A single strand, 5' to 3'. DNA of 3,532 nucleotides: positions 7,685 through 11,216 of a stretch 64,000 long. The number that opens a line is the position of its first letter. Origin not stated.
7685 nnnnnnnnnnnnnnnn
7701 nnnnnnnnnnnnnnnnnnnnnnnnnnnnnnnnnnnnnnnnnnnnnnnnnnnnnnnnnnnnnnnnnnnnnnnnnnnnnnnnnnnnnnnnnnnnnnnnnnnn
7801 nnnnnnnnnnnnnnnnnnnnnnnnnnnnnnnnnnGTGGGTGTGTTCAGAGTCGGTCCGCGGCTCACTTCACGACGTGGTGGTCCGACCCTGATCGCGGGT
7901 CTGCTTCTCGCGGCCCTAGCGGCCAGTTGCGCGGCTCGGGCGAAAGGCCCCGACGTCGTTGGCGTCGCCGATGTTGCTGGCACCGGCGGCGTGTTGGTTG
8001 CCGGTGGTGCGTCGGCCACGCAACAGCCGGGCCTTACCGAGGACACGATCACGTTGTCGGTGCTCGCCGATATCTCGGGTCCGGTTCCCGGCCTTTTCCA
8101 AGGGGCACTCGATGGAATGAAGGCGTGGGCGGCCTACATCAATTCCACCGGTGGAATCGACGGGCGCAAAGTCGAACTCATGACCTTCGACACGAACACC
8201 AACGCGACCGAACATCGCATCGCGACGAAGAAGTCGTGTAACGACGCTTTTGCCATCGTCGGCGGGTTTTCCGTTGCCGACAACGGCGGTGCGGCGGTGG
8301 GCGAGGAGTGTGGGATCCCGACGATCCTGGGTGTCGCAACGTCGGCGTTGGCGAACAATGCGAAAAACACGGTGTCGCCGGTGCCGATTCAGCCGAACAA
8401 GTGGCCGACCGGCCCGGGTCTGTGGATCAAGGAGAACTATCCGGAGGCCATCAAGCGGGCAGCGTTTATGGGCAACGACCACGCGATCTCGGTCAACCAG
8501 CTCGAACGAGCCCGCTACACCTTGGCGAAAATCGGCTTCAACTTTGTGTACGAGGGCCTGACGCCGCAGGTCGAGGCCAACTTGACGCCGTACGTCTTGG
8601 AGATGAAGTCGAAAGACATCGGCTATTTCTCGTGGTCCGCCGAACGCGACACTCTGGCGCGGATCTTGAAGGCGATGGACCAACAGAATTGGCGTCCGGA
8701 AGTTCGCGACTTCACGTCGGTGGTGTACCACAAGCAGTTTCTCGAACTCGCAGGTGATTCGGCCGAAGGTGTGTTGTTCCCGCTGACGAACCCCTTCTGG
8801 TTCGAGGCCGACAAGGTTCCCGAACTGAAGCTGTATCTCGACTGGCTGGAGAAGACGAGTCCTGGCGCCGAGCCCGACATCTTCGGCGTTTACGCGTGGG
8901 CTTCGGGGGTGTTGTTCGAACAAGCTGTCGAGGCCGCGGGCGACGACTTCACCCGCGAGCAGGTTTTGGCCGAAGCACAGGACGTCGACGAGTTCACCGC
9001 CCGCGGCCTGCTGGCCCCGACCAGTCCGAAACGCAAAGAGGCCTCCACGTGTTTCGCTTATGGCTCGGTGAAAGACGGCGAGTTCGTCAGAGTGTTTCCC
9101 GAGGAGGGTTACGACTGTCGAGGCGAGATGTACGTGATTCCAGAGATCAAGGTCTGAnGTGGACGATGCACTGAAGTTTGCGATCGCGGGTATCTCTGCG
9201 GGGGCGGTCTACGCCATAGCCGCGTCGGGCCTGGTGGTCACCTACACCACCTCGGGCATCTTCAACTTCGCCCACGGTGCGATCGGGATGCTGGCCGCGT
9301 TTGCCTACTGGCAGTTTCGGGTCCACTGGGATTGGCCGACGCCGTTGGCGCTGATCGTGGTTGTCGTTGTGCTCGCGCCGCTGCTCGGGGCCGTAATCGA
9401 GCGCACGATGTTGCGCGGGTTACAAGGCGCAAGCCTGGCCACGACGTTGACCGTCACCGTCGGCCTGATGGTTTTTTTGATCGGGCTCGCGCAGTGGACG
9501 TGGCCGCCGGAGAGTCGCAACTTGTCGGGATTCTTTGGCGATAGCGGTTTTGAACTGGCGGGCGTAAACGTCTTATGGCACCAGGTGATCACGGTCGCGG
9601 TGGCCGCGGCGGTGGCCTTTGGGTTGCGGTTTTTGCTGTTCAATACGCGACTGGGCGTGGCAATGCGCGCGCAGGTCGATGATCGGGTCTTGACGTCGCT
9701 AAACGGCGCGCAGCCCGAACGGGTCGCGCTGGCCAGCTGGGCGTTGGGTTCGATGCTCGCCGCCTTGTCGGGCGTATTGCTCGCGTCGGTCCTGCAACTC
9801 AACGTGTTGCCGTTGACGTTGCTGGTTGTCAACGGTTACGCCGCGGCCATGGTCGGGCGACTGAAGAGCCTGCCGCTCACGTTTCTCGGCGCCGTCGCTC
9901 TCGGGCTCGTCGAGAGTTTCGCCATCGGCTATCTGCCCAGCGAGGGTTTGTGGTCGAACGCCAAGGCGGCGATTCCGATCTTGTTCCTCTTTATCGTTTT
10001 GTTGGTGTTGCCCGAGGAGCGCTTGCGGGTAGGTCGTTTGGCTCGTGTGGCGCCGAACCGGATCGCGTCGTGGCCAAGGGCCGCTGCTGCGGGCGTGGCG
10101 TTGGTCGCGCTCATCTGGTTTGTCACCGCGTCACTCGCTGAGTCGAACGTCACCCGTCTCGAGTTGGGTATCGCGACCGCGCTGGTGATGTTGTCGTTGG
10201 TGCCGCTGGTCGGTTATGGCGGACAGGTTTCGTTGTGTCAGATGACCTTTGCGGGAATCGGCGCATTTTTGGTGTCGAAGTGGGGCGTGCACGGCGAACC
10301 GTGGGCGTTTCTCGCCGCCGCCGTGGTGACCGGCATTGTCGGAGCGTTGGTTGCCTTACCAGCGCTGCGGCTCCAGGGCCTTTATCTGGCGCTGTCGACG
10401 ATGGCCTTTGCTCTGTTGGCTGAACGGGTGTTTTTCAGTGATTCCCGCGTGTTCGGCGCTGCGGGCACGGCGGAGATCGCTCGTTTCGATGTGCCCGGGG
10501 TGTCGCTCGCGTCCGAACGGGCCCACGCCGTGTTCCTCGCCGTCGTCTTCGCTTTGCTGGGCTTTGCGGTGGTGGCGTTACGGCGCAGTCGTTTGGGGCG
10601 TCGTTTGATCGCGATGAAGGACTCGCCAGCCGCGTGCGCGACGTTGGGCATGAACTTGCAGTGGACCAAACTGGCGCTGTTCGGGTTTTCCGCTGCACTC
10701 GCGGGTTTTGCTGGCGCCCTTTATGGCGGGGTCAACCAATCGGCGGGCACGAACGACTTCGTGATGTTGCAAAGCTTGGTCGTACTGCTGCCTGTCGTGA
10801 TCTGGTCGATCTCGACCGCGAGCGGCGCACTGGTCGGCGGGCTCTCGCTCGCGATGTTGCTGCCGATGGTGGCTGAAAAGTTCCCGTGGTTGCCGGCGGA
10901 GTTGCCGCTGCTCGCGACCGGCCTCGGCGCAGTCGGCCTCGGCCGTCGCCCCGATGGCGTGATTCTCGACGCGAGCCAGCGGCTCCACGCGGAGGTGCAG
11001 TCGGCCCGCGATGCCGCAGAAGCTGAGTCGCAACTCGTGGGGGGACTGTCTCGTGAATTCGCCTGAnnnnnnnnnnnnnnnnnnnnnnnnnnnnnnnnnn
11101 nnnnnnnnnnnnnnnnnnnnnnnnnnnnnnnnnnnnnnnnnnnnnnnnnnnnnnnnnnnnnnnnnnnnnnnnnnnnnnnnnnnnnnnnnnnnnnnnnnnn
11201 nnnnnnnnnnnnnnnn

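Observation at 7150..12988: Candidate KstR-controlled, Mce4-independent steroid uptake module: lipoprotein plus Liv-type ABC importer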

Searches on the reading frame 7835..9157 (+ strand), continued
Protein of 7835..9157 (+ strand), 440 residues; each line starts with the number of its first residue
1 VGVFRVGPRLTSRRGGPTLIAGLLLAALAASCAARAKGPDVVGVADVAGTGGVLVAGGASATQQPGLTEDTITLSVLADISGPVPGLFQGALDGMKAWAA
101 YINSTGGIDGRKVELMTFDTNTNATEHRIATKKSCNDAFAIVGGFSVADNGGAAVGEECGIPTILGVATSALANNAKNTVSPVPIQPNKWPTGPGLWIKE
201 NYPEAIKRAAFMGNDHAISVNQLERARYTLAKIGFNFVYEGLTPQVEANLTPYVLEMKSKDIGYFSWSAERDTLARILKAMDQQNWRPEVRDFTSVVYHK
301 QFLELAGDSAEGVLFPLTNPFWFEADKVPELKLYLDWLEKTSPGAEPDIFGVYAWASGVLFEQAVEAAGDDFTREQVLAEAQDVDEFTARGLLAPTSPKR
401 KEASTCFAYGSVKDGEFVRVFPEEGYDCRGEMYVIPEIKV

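Call 73: search_solved_structures(query=A5, max_evalue=0.00001, show_alignments=5)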
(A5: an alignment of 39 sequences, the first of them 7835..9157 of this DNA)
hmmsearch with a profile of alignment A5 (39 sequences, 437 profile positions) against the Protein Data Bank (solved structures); distinct sequences matched with E-value up to 0.00001: 39.
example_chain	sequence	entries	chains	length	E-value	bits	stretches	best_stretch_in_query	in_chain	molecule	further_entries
4n03_A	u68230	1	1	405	3.8e-30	108.3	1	49-389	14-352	ABC-type branched-chain amino acid transport systems periplasmic component-like protein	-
3hut_A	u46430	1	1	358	2.6e-28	102.3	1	97-417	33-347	putative branched-chain amino acid ABC transporter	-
3ip5_A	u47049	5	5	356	2.2e-27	99.2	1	69-381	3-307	ABC transporter, substrate binding protein (Amino acid)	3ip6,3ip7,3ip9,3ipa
3ipc_A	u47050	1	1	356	8.5e-27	97.3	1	69-381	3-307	ABC transporter, substrate binding protein (Amino acid)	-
4n0q_A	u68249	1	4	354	6.5e-24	87.8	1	68-380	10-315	Leu/Ile/Val-binding protein homolog 3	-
8wch_A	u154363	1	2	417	7.5e-20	74.4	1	66-420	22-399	Probable Leu/Ile/Val-binding protein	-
3lop_A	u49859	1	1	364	1.5e-19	73.4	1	86-389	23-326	Substrate binding periplasmic protein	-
1usg_A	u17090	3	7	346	2.6e-19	72.6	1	67-324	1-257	LEUCINE-SPECIFIC BINDING PROTEIN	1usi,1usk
1z15_A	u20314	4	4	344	9.1e-19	70.8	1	68-317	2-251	Leu/Ile/Val-binding protein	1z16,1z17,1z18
2liv_A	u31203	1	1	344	1.2e-18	70.4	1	68-317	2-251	LEUCINE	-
2lbp_A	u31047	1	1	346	1.3e-18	70.3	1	67-324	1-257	LEUCINE-BINDING PROTEIN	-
4q6w_A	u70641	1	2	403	2.4e-15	59.6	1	56-306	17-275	Putative leu/ile/val-binding protein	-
4mpt_A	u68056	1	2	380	6e-15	58.2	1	66-306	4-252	Putative leu/ile/val-binding protein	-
4gnr_A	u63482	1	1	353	6.1e-15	58.2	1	64-388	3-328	ABC transporter substrate-binding protein-branched chain amino acid transport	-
7ylt_B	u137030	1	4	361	1.6e-14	56.9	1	69-367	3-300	Putative ABC transporter, substrate-binding protein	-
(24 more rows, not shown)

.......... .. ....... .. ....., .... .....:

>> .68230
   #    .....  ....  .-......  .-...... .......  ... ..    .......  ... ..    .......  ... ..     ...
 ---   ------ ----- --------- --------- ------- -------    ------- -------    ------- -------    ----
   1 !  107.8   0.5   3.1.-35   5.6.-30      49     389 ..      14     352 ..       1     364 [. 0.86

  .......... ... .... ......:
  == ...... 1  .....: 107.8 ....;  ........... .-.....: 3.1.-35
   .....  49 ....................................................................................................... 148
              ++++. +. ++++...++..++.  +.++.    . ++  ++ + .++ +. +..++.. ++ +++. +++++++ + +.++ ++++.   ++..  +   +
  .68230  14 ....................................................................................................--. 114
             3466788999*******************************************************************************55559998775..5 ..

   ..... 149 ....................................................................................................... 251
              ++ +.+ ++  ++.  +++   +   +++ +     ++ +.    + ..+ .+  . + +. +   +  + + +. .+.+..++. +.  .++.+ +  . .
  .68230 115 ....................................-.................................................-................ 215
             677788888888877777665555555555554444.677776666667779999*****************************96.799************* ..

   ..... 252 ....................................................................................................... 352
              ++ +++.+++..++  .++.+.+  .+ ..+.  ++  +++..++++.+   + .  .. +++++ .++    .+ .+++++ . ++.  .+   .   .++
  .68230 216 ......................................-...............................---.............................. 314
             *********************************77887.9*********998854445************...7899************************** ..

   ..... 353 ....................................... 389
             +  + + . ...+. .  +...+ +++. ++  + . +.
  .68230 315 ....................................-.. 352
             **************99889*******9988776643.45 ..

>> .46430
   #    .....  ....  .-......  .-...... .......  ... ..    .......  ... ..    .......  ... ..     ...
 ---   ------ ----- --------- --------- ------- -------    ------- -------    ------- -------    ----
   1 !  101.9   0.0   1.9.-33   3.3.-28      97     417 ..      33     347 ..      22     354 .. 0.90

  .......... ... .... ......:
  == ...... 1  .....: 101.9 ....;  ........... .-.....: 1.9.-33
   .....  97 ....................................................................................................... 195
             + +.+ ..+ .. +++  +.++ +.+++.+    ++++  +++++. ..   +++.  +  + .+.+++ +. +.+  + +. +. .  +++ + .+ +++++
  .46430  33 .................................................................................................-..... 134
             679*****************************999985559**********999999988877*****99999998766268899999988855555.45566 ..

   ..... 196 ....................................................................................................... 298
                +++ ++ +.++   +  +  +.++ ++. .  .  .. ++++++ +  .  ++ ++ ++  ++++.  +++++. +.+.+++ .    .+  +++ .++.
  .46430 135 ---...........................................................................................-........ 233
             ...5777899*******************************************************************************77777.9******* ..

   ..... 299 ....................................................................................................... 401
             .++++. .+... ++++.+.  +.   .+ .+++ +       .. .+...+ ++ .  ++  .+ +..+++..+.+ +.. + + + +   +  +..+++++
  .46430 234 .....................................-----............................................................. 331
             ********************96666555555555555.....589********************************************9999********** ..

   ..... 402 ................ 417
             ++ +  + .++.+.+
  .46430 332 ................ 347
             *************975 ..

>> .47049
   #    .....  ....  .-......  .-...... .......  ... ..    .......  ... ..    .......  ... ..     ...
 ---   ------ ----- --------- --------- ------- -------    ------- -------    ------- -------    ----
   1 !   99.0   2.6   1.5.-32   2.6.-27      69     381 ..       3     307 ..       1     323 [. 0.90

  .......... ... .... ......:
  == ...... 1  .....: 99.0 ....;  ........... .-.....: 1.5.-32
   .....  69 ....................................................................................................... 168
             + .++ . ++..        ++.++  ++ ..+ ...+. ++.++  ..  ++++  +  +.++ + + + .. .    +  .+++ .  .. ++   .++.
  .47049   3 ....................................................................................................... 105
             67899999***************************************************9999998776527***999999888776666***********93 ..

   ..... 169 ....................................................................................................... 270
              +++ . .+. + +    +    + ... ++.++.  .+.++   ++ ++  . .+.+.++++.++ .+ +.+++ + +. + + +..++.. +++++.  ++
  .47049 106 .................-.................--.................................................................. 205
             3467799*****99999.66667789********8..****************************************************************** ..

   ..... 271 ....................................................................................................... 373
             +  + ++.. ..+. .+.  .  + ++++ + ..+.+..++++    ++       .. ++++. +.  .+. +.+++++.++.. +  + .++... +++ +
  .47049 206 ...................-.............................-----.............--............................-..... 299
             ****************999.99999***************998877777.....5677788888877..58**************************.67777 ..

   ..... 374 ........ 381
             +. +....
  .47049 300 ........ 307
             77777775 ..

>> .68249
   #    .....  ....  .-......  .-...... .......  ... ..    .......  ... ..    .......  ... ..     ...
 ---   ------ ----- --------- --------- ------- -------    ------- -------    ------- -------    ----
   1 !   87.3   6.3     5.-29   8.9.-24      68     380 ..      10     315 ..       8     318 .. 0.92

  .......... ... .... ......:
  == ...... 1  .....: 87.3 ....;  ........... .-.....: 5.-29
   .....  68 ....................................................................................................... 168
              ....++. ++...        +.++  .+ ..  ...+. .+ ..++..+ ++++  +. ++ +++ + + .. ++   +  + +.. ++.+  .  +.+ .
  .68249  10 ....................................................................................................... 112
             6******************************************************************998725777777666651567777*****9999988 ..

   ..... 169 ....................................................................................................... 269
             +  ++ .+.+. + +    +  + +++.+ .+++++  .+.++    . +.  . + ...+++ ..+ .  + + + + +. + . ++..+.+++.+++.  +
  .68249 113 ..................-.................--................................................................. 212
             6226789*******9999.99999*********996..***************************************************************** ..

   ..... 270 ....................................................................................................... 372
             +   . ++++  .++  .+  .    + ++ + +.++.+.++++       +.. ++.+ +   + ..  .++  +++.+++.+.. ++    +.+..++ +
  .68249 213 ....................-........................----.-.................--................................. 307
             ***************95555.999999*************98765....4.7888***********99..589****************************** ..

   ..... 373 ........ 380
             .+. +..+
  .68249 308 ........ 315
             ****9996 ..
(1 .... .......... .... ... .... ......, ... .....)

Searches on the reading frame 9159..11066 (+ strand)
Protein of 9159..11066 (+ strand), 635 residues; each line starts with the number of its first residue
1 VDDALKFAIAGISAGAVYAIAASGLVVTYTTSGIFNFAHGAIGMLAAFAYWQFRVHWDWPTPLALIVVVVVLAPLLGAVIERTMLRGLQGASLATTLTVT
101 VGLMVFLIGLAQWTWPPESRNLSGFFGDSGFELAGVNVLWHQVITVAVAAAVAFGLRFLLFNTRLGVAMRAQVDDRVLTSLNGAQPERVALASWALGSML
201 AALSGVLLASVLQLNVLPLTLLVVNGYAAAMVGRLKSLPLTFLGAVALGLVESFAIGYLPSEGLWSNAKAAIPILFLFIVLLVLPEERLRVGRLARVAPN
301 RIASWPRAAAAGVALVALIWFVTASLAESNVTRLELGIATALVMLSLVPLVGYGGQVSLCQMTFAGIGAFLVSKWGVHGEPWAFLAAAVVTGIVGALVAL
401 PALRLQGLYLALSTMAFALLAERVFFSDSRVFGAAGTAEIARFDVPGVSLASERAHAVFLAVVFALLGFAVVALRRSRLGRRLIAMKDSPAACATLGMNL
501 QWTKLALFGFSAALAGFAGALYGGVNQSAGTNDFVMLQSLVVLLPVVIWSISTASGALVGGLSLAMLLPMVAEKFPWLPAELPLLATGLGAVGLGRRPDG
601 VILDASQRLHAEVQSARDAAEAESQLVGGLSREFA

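Call 7: search_protein_families(library=pfam, proteins=[window:9159-11066:+], max_evalue=0.01)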
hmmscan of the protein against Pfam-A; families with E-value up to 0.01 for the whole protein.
window:9159-11066:+ (635 aa): 1 family
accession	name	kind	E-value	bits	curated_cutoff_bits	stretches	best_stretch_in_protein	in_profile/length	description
PF02653.21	BPD_transp_2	-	4.1e-45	154.5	26.8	2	10-276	4-264/269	Branched-chain amino acid transport system / permease component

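Call 66: search_protein_families(library=ncbifam, proteins=[window:9159-11066:+], max_evalue=0.00001)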
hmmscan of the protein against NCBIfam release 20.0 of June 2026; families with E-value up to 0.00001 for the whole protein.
window:9159-11066:+ (635 aa): 6 families
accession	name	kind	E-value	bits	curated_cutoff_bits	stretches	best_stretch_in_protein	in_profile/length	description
TIGR03409.1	urea_trans_UrtB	equivalog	6.8e-30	104.7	250.3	2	8-281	4-276/291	urea ABC transporter permease subunit UrtB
TIGR03408.1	urea_trans_UrtC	equivalog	4e-18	66.2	296.2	1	379-576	87-288/313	urea ABC transporter permease subunit UrtC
TIGR03622.1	urea_t_UrtB_arc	equivalog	1.6e-17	63.7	374.25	1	16-252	12-245/284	urea ABC transporter, permease protein UrtB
NF008011.0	PRK10740.1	equivalog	4.3e-16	59.4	379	1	8-288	12-299/308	high-affinity branched-chain amino acid ABC transporter permease LivH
TIGR03727.1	urea_t_UrtC_arc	equivalog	1.8e-12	46.9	575.55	1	310-622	31-358/369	urea ABC transporter, permease protein UrtC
NF008450.0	PRK11301.1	subfamily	1.8e-11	44.1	366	1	460-567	267-375/418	high-affinity branched-chain amino acid ABC transporter permease LivM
